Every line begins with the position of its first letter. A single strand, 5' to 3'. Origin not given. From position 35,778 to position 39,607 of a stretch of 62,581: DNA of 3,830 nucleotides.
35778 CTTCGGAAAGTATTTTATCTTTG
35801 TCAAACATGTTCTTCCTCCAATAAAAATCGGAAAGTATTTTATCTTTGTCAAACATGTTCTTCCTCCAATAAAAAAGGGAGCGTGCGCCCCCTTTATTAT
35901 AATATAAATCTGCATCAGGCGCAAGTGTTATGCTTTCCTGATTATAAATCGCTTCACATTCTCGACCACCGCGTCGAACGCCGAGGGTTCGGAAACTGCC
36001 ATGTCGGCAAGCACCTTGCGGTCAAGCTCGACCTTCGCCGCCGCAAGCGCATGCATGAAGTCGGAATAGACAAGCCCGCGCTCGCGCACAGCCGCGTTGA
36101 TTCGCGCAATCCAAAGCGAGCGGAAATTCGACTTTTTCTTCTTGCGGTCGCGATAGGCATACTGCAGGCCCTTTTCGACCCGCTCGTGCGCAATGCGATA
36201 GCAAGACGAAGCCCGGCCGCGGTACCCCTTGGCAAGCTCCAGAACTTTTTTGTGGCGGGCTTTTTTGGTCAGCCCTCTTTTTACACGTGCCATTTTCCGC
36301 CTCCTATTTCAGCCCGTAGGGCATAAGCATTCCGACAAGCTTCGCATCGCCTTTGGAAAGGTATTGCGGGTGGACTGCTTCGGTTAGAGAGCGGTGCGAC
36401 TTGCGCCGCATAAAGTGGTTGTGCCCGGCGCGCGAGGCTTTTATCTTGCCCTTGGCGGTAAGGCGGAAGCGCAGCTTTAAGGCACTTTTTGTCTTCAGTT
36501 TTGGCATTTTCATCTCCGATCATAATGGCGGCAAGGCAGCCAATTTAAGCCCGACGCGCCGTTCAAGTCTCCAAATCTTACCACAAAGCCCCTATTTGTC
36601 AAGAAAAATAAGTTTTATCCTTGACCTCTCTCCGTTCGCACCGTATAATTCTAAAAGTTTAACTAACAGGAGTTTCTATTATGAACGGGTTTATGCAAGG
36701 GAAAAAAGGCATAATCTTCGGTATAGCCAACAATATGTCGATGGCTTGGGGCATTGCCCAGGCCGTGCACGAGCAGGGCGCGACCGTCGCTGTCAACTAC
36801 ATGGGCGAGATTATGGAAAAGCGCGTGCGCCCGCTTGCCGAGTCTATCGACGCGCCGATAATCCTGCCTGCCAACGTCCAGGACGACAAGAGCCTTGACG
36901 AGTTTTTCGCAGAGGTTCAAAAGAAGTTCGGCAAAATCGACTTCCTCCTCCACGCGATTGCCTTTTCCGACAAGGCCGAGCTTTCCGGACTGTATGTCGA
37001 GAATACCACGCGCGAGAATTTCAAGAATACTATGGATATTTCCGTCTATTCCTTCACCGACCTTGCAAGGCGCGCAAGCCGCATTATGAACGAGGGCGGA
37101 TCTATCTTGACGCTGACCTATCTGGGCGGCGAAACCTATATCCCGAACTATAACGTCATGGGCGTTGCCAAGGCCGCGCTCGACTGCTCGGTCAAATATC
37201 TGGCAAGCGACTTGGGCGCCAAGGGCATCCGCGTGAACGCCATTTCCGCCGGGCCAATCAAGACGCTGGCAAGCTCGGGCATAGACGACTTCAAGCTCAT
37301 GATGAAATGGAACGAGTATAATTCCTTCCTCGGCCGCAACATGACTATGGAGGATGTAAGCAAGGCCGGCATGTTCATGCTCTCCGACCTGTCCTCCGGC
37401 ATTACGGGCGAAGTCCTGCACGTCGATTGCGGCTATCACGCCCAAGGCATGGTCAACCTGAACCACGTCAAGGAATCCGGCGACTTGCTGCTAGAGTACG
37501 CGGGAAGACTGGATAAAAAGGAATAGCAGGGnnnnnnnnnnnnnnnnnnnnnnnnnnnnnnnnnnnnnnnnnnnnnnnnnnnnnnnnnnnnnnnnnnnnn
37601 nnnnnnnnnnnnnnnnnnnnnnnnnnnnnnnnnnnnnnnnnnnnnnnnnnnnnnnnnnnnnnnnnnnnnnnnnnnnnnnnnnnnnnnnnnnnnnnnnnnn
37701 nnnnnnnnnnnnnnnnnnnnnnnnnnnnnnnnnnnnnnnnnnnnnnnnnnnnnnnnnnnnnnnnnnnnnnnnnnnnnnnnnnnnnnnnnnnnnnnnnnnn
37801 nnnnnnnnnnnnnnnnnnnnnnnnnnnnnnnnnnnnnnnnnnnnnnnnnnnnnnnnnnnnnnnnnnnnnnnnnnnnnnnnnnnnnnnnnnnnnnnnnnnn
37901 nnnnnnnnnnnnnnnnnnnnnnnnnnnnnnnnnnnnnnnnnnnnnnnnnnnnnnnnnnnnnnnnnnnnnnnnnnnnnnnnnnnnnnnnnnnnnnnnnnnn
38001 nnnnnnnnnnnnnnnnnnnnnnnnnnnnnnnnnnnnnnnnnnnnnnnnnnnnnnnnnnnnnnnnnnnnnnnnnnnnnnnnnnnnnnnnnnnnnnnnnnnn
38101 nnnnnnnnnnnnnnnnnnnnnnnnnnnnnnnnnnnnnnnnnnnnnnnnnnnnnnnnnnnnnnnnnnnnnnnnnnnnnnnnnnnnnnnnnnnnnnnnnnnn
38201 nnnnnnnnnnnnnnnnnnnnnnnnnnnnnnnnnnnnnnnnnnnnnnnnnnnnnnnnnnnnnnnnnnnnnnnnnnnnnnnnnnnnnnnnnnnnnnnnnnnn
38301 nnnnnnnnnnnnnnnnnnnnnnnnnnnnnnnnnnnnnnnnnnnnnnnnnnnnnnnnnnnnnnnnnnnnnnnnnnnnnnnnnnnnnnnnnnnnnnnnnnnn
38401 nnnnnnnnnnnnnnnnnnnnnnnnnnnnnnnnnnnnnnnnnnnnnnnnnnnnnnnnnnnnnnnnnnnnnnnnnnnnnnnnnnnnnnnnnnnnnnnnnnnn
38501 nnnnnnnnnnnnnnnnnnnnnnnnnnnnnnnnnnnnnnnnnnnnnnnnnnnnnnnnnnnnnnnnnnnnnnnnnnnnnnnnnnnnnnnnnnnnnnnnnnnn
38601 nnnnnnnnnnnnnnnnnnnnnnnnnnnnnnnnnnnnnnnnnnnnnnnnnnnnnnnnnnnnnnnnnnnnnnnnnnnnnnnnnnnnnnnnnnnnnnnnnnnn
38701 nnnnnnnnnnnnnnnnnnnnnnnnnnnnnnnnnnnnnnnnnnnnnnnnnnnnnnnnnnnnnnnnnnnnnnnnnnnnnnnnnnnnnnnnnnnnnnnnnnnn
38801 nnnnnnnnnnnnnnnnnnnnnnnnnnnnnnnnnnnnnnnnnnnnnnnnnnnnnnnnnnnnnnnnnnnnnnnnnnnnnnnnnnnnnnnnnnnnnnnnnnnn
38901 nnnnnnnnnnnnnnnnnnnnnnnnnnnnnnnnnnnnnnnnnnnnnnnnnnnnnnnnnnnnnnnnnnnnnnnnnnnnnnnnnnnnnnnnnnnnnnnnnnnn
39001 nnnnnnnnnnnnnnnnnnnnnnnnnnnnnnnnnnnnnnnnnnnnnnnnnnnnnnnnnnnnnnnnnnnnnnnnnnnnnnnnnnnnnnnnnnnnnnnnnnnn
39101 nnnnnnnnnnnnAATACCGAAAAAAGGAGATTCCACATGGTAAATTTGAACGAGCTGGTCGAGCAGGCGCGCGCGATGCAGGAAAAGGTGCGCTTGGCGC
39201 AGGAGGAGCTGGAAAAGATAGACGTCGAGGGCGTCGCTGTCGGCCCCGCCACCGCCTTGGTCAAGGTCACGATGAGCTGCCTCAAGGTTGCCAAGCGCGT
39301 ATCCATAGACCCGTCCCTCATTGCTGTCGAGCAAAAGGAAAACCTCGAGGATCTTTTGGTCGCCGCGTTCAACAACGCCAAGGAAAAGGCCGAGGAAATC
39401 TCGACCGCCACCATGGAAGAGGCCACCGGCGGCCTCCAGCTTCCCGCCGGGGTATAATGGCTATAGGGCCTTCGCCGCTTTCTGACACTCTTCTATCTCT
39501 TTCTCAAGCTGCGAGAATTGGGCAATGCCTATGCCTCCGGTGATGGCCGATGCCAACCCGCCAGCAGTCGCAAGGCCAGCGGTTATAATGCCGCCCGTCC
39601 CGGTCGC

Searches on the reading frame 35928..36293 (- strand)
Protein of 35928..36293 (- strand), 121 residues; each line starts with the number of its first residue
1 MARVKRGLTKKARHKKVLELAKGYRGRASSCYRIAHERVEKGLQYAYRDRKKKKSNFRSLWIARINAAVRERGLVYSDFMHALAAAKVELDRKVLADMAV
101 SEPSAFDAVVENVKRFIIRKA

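Call 82: search_protein_families(library=pfam, proteins=[window:35928-36293:-], max_evalue=0.001)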
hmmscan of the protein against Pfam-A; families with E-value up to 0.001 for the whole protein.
window:35928-36293:- (121 aa): 1 family
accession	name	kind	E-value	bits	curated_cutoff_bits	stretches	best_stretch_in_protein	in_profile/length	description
PF00453.23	Ribosomal_L20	-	4.3e-46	155.9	30.8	1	3-108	1-106/107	Ribosomal protein L20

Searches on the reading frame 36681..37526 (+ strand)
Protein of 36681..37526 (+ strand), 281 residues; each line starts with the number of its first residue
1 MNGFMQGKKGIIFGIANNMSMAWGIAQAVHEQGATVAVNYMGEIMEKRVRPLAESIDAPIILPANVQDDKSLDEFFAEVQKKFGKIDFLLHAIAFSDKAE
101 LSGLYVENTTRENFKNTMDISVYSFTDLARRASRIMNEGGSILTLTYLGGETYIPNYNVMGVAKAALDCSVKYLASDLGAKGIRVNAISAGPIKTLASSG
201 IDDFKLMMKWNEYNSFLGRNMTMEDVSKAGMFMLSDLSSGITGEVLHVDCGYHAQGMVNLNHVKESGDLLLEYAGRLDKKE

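Call 40: search_protein_families(library=pfam, proteins=[window:36681-37526:+], max_evalue=0.001)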
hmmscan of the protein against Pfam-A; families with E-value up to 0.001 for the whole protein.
window:36681-37526:+ (281 aa): 2 families
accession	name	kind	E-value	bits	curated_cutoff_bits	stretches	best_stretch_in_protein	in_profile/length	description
PF13561.12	adh_short_C2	-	1.2e-85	287.3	27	1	14-253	1-236/236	Enoyl-(Acyl carrier protein) reductase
PF00106.31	adh_short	-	6.3e-19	68.7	26.6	1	24-198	15-187/195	short chain dehydrogenase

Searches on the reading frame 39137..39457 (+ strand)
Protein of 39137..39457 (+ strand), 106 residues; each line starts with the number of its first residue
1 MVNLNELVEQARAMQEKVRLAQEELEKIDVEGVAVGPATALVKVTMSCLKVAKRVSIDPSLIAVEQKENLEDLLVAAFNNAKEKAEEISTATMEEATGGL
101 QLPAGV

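Call 82: search_protein_families(library=pfam, proteins=[window:39137-39457:+], max_evalue=0.001)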
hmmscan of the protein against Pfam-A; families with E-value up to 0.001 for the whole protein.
window:39137-39457:+ (106 aa): 1 family
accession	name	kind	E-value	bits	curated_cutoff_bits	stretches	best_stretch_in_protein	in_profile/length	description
PF02575.21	YbaB_DNA_bd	-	4.5e-21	75.3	25.5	1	9-100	2-90/91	YbaB/EbfC DNA-binding family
